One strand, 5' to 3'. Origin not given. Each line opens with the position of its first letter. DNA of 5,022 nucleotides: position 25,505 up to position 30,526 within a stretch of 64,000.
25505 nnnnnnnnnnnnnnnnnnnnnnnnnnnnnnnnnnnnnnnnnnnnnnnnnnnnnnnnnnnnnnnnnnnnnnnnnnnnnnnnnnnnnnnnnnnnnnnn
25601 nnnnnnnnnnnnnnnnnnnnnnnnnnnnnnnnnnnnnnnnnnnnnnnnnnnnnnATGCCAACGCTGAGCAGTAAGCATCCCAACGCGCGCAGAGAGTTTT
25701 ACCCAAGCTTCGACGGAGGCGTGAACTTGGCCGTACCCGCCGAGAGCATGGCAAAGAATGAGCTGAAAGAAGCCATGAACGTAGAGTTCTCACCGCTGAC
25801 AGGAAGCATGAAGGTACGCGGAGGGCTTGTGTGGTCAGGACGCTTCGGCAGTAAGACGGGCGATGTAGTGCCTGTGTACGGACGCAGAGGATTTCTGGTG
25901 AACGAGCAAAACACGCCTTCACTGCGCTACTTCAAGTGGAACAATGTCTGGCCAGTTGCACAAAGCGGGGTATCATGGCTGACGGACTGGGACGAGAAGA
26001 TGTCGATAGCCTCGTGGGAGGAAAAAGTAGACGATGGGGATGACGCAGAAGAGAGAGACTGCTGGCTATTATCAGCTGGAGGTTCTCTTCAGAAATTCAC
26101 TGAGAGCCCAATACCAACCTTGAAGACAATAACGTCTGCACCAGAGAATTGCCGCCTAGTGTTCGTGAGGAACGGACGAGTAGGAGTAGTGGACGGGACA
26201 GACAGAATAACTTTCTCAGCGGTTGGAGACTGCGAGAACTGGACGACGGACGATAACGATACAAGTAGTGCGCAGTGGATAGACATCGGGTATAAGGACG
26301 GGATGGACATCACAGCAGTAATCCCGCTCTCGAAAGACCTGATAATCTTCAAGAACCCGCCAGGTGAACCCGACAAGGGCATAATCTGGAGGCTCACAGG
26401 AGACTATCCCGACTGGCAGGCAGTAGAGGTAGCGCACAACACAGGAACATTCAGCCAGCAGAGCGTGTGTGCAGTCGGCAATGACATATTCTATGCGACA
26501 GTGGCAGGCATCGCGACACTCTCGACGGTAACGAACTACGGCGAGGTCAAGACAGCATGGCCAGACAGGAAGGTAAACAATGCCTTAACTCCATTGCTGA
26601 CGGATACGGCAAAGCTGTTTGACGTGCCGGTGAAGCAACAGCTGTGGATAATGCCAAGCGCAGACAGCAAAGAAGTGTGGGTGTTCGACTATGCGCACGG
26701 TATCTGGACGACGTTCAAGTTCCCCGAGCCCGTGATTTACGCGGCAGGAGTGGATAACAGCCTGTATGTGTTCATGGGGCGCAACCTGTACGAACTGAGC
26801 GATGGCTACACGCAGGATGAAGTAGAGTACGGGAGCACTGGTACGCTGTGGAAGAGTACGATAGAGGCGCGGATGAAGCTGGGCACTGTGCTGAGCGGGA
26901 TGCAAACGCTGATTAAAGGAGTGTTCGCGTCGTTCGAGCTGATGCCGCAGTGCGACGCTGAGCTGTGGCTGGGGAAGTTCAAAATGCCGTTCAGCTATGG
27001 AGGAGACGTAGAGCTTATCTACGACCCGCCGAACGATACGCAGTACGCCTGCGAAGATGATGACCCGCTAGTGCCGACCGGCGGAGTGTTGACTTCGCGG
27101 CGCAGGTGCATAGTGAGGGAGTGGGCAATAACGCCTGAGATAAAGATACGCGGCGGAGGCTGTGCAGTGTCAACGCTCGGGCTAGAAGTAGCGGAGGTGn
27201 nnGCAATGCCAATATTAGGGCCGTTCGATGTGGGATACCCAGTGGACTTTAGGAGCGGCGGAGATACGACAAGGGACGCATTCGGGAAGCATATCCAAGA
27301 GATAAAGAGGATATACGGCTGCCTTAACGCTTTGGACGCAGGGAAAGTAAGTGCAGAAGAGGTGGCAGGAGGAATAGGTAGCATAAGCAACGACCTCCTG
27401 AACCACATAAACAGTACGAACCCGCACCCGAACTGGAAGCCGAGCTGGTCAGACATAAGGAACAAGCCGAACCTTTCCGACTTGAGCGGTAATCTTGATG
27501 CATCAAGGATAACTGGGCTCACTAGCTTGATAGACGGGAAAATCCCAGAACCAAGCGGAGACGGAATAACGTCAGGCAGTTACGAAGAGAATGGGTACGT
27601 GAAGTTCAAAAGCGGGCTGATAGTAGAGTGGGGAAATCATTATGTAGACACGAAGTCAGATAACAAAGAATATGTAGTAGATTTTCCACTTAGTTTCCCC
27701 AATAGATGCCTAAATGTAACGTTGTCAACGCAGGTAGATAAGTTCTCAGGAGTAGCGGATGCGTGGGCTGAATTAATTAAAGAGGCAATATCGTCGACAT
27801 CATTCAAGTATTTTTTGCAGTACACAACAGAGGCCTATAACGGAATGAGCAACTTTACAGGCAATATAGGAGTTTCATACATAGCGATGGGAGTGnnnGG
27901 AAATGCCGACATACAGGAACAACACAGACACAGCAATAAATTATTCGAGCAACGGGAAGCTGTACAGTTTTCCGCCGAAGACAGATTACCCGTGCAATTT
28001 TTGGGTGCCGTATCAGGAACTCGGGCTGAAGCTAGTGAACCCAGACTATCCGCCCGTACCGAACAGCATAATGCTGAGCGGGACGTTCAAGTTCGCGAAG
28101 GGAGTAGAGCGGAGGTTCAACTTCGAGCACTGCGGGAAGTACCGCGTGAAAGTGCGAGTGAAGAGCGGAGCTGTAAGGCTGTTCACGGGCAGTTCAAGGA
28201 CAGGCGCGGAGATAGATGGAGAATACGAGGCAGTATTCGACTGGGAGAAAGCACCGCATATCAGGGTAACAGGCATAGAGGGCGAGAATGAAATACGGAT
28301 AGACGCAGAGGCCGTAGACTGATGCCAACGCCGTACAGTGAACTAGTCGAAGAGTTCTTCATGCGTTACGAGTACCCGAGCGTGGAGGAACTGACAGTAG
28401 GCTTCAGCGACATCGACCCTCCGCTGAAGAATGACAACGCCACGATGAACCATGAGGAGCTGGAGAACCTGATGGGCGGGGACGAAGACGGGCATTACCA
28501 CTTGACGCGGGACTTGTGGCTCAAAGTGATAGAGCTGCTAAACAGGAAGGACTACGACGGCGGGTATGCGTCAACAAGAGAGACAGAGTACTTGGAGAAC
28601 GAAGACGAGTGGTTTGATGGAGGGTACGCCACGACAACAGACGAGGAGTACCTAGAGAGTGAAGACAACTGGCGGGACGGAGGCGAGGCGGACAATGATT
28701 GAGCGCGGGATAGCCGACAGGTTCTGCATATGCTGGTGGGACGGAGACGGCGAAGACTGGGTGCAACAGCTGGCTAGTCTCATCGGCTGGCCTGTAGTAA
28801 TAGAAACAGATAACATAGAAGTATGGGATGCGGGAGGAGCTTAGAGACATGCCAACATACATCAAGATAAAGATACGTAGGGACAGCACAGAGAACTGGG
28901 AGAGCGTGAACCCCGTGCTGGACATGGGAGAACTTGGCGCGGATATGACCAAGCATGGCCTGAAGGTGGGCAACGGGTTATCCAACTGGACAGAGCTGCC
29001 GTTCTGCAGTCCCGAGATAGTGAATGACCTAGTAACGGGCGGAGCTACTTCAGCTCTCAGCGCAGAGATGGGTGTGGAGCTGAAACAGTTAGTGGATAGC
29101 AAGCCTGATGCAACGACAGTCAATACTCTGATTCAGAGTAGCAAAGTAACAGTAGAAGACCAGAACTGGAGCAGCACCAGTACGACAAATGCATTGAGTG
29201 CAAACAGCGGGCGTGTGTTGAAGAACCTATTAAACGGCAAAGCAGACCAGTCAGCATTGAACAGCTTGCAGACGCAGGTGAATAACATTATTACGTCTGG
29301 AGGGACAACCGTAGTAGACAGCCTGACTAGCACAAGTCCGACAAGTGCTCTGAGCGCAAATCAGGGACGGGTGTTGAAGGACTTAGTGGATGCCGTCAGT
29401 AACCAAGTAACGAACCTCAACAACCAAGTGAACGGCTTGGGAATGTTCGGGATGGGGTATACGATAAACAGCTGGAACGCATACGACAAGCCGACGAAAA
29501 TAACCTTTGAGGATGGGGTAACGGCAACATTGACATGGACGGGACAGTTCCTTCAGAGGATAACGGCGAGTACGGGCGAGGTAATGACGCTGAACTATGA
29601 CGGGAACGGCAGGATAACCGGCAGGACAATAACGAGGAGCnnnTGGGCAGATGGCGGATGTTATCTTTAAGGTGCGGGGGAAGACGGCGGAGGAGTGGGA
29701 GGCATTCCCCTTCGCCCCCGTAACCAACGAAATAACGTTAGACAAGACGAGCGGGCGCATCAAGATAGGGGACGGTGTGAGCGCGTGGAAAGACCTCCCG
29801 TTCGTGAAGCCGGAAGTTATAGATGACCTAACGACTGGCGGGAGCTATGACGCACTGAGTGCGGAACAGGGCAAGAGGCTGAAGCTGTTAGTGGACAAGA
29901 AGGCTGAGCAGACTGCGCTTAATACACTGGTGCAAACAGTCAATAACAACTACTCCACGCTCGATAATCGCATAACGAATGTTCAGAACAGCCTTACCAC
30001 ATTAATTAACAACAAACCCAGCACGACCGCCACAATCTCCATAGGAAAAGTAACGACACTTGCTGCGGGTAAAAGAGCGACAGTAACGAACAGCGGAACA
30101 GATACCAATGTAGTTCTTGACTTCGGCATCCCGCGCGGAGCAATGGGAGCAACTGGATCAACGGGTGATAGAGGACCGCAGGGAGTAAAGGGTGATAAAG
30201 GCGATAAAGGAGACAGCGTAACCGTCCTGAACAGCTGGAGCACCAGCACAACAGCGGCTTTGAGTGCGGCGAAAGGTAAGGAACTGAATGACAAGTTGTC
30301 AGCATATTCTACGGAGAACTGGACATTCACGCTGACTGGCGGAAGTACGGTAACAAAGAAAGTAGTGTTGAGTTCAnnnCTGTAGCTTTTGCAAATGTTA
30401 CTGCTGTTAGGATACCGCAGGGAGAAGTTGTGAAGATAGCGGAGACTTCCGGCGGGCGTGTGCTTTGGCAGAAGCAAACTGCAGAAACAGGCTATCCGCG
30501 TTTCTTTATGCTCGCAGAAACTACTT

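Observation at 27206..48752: A ~21-kb receptor-binding region built from two reiterated N-terminal adaptor motifs (11 + 8 copies)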

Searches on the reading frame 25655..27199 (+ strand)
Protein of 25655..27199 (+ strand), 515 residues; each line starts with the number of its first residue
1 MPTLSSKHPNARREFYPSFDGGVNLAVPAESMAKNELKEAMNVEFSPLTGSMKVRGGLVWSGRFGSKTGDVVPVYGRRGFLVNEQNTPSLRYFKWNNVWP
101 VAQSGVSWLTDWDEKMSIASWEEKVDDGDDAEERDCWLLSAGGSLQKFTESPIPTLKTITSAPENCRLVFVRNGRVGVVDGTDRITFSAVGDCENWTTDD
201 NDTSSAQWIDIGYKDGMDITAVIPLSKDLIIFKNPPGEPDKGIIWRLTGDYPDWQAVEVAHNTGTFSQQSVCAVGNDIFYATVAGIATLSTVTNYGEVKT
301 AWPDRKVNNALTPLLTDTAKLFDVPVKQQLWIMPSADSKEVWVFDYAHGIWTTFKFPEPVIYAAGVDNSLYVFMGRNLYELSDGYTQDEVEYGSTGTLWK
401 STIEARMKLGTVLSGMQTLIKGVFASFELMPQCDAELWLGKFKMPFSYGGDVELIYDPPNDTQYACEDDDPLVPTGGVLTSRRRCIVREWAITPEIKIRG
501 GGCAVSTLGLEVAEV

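Call 6: search_protein_families(library=pfam, max_evalue=0.01, proteins=[window:25655-27199:+])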
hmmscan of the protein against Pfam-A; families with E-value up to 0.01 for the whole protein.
window:25655-27199:+ (515 aa): 0 families

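Call 10: search_protein_families(library=phrogs, max_evalue=0.001, proteins=[window:25655-27199:+])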
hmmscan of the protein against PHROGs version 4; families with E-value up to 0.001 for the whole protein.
window:25655-27199:+ (515 aa): 2 families
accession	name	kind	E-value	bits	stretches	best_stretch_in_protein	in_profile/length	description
phrog_511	-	head and packaging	6.5e-07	29.1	1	163-394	562-775/862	internal virion protein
phrog_5107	-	lysis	0.00013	21.6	1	241-353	244-371/533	amidase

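Call 16: find_related_loci(query=window:25655-27199:+, collection=viral_contigs, flank=10000)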
Query window:25655-27199:+ (515 aa) in viral_contigs; peptide patterns used: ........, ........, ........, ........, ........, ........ (x = any residue, [..] = any of these).
1 stretches matched a pattern, but none encodes a relative of the query by tblastn (E <= 1e-3).
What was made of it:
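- Tried and rejected: An IMG/VR scan with the 515-aa protein found no relative (call 16).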

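Call 19: find_homologous_proteins(query=window:25655-27199:+, max_evalue=0.00001)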
Query window:25655-27199:+ (515 aa): 191 proteins with E <= 0.00001 among 8000 candidates; the best 120 are listed.
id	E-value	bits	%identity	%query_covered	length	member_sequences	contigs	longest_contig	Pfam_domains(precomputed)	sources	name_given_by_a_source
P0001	0.0e+0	1205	100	100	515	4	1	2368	-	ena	-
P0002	8.2e-254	862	71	100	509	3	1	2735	-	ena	-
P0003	9.0e-250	848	71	100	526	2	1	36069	-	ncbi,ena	-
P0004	7.1e-245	832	70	100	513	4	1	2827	-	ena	-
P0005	6.0e-241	819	68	100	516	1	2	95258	-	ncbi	-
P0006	3.7e-240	817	68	100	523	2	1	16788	-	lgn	-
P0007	1.3e-238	811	68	100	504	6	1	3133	-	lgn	-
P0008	9.7e-236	802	68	100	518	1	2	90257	-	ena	-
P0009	3.5e-232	790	67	100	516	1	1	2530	-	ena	-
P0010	2.1e-231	788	66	100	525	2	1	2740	-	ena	-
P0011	3.9e-229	780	67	100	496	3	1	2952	-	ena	-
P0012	3.5e-228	777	67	100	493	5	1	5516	-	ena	-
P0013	3.0e-227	774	67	100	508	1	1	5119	-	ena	-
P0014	2.5e-226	771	67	100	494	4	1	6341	-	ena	-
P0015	3.0e-226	771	65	100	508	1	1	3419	-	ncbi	-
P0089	6.8e-198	677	59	100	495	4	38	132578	-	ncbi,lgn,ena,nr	ncbi:MAG: hypothetical protein IJM68_00585 [Synergistaceae bacterium]|nr:hypothetical protein [Syner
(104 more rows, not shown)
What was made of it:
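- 25655..27202 (+): Conserved 515-aa tail protein directly upstream of the array. Candidate nozzle or hub. More than 191 homologues at 54-71% identity (call 19).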

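Call 20: find_encoding_contigs(protein=P0005, flank=10000, max_places=2)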
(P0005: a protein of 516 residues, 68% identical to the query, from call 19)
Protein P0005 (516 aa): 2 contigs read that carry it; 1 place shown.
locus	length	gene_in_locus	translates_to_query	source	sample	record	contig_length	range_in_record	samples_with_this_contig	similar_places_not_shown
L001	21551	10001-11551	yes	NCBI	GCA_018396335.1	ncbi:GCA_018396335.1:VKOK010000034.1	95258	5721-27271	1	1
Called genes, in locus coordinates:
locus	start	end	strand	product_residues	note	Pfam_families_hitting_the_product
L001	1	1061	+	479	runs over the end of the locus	PF17289:Terminase_6C (weak)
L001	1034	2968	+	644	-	PF23899:SU10_portal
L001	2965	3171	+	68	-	-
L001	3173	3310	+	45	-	-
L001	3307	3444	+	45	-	-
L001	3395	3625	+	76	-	PF02604:PhdYeFM_antitox (weak)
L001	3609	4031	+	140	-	PF01850:PIN, PF13470:PIN_3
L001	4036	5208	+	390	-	PF02661:Fic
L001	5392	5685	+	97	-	-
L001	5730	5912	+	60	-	-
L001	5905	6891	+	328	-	-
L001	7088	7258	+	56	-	PF14354:Lar_restr_allev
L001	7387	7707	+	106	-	-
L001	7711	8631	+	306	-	PF17236:SU10_MCP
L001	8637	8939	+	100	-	-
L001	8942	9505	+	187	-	-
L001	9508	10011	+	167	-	-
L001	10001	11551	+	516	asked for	-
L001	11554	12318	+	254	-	-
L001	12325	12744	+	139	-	-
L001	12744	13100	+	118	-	-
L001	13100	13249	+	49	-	-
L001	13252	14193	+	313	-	PF18454:Mtd_N, PF22337:Phage_fiber_rpt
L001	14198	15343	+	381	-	PF18454:Mtd_N, PF22337:Phage_fiber_rpt (faint)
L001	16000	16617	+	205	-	PF00376:MerR, PF13411:MerR_1 (weak), PF00239:Resolvase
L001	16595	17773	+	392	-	PF12323:HTH_OrfB_IS605, PF01385:OrfB_IS605, PF07282:Cas12f1-like_TNB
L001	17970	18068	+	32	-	-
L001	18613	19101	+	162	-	-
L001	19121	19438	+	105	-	-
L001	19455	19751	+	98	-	PF05345:He_PIG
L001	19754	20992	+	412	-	PF05345:He_PIG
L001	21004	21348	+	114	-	-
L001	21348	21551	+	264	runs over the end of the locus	-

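Call 21: find_encoding_contigs(protein=P0008, flank=10000, max_places=2)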
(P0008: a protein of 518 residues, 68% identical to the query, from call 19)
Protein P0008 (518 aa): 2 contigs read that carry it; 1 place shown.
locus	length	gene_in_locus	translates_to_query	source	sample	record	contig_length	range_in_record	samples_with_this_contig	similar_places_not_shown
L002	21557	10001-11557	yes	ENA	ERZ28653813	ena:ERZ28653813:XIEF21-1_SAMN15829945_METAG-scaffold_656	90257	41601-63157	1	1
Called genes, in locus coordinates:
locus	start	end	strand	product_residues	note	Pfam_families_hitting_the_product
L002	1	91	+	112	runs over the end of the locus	PF18932:DUF5681 (weak)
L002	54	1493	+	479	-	PF17289:Terminase_6C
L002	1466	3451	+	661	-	PF23899:SU10_portal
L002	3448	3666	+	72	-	-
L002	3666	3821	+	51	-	-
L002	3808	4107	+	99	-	-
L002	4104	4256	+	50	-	-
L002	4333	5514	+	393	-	PF02661:Fic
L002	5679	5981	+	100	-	-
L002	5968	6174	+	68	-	-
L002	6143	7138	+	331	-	-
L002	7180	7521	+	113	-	-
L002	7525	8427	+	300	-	PF17236:SU10_MCP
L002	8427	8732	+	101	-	-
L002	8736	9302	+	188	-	-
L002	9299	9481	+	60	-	-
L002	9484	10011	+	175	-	-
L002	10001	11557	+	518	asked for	-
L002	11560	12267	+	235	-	-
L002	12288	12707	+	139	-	-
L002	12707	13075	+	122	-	-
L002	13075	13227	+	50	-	-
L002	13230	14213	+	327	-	PF18454:Mtd_N, PF22337:Phage_fiber_rpt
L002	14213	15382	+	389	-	-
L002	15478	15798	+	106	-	-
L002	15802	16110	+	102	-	PF05345:He_PIG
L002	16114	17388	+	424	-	PF05345:He_PIG (weak)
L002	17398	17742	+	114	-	-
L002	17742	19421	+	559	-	-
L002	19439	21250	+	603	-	-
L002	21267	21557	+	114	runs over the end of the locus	-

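Call 22: find_encoding_contigs(protein=P0089, flank=10000, max_places=3)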
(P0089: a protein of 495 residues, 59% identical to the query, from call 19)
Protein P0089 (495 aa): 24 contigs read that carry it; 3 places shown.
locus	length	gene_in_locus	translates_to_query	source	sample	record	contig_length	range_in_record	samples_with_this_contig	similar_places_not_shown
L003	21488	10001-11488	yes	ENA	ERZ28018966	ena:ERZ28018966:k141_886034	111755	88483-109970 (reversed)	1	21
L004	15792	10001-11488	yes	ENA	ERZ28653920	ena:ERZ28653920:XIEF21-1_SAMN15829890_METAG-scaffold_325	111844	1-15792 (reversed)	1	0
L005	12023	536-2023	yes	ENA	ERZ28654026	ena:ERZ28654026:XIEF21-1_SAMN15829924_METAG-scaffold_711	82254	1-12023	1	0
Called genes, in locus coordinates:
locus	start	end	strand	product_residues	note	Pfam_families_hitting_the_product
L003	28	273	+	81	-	-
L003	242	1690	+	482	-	PF17289:Terminase_6C (weak)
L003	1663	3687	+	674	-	PF23899:SU10_portal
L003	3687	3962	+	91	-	-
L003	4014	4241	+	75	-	-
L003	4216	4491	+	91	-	-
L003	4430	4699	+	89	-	-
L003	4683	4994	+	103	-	-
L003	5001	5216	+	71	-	-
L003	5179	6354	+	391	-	-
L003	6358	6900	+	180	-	PF14354:Lar_restr_allev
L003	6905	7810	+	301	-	PF17236:SU10_MCP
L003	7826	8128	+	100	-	-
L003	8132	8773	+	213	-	-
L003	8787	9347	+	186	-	-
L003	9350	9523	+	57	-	-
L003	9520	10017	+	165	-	-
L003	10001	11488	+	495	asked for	-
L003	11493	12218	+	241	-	PF21882:Gp53-like_C (weak)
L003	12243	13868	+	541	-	-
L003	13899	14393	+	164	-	-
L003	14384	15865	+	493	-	PF22337:Phage_fiber_rpt (faint)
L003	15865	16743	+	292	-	-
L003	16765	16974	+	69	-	-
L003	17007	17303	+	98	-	PF05345:He_PIG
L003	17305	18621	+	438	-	PF05345:He_PIG (weak)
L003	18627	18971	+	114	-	-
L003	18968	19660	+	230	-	-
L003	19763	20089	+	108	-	PF18454:Mtd_N, PF22337:Phage_fiber_rpt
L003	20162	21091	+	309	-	PF18454:Mtd_N (weak)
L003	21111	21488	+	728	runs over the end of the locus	PF18454:Mtd_N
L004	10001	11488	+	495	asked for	-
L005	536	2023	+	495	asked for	-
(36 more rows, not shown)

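Call 27: search_solved_structures(query=window:25655-27199:+, max_evalue=1)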
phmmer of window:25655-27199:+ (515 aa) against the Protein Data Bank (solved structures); distinct sequences matched with E-value up to 1: 0.
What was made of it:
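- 25655..27202 (+): No Pfam or PDB sequence match (calls 6, 27).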

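Call 36: find_related_loci(query=A3, collection=genome_contigs, flank=10000)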
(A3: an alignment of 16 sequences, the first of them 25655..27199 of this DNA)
Query A3 (515 aa) in genome_contigs; peptide patterns used: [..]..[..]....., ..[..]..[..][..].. (x = any residue, [..] = any of these).
81 stretches matched a pattern; 10 encode a relative of the query (tblastn E <= 1e-3); 10 distinct loci.
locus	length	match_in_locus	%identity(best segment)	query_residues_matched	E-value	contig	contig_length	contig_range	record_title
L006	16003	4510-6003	64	1-515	0e+0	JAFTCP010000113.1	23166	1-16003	MAG: Synergistaceae bacterium isolate RGIG3696 Goat_Rumen.Co__c1525278, whole genome shotgun sequence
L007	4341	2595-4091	65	1-515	0e+0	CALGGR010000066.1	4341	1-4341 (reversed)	MAG TPA_asm: uncultured Fretibacterium sp. isolate ERR1278104_bin.105_CONCOCT_v1.1_MAG genome assembly, contig: ERZ84239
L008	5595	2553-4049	64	1-515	0e+0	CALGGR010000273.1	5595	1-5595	MAG TPA_asm: uncultured Fretibacterium sp. isolate ERR1278104_bin.105_CONCOCT_v1.1_MAG genome assembly, contig: ERZ84239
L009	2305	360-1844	61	1-515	0e+0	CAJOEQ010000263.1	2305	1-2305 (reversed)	uncultured Synergistales bacterium isolate Red_deer_3_mag_11 genome assembly, contig: scaffold_113512, whole genome shot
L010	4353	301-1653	64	39-506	0e+0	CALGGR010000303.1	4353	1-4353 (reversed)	MAG TPA_asm: uncultured Fretibacterium sp. isolate ERR1278104_bin.105_CONCOCT_v1.1_MAG genome assembly, contig: ERZ84239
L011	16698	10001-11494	48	1-515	3e-159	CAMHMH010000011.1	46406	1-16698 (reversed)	MAG: uncultured Fretibacterium sp. isolate SRR11784282_bin.33_metaWRAP_v1.3_MAG genome assembly, contig: ERZ12202942.540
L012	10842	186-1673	47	1-515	5e-151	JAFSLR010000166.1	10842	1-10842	MAG: Synergistaceae bacterium isolate RGIG3256 Goat_Reticulum-3__c290797, whole genome shotgun sequence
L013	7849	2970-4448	48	1-515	5e-149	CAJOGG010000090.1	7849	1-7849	uncultured Synergistales bacterium isolate Red_deer_3_mag_51 genome assembly, contig: scaffold_20007, whole genome shotg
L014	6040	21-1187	50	113-515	1e-126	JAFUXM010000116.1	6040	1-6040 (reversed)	MAG: Synergistaceae bacterium isolate RGIG4915 Roe_deer_Rumen-3__c149384, whole genome shotgun sequence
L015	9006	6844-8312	56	1-515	1e-154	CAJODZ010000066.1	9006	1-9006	uncultured Synergistales bacterium isolate Red_deer_1_mag_77 genome assembly, contig: scaffold_40932, whole genome shotg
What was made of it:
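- All 10 genome-collection hits lie in Synergistaceae, Fretibacterium or Synergistales MAGs; eight of the ten record titles name goat or deer (call 36).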

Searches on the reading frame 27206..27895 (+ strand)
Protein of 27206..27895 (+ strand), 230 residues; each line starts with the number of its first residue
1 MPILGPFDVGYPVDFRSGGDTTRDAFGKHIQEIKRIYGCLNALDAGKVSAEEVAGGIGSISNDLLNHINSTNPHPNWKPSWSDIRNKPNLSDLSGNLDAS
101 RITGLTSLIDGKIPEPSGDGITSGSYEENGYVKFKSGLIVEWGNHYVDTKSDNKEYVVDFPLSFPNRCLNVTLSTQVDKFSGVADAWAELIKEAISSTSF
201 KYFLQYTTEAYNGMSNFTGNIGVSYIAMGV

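Call 6: search_protein_families(library=pfam, max_evalue=0.01, proteins=[window:27206-27895:+])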
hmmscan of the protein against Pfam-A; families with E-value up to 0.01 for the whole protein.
window:27206-27895:+ (230 aa): 1 family
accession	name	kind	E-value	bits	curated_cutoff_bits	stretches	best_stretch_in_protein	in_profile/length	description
PF21882.2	Gp53-like_C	-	6.2e-12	46.3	24.9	1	133-229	1-83/84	Putative tail fiber protein gp53-like, C-terminal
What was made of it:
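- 27206..27898 (+): Fibre with a conserved N-terminus and a gp53-like C-terminal tip. Pfam Gp53-like_C, 46.3 bits (call 6).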

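Call 28: search_solved_structures(query=window:27206-27895:+, max_evalue=1)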
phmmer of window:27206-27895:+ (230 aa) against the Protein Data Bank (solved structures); distinct sequences matched with E-value up to 1: 2.
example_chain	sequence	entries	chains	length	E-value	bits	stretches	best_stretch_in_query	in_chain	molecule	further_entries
4mtm_A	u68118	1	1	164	0.0007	22.9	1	123-174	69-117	Putative tail fiber protein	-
6cxb_A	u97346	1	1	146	0.13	15.4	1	124-175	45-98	R1-type pyocin tail fiber protein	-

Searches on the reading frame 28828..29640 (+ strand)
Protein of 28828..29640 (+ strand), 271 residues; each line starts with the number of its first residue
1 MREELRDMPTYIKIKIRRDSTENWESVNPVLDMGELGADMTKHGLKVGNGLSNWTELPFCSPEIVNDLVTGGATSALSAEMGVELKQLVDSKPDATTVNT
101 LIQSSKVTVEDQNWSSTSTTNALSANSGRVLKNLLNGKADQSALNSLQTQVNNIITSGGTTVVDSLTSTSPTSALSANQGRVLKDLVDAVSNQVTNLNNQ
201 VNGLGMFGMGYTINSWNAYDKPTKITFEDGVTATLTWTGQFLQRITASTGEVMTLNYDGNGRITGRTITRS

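Call 6: search_protein_families(library=pfam, max_evalue=0.01, proteins=[window:28828-29640:+])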
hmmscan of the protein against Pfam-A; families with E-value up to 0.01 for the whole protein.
window:28828-29640:+ (271 aa): 2 families
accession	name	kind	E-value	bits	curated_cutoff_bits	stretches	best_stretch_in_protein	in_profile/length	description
PF22337.1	Phage_fiber_rpt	-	1.2e-21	76.5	27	3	162-193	1-32/34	Phage tail fiber repeats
PF18454.7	Mtd_N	-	1.1e-10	41.7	26.3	1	14-50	1-35/37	Major tropism determinant N-terminal domain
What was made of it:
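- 28849..29643 (+): Mtd_N protein with three Phage_fiber_rpt repeats. Pfam 41.7 and 76.5 bits (call 6).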

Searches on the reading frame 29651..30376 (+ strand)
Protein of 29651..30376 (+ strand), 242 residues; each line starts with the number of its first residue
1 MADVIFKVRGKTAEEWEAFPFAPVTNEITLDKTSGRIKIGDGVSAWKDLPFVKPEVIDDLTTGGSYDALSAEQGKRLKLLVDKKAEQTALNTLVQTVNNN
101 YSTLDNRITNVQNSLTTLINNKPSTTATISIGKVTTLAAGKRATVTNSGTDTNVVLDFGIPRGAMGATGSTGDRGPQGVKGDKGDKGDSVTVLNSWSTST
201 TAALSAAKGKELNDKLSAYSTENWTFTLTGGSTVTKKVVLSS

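Call 6: search_protein_families(library=pfam, max_evalue=0.01, proteins=[window:29651-30376:+])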
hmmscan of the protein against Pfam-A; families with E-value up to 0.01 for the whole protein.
window:29651-30376:+ (242 aa): 3 families
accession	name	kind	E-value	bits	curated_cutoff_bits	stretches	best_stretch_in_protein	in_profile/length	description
PF22337.1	Phage_fiber_rpt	-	2.3e-11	43.6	27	2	56-85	1-30/34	Phage tail fiber repeats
PF18454.7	Mtd_N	-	0.00018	21.8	26.3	1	7-44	2-37/37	Major tropism determinant N-terminal domain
PF01391.23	Collagen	-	0.0013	18.9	27.2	1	163-187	7-31/60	Collagen triple helix repeat (20 copies)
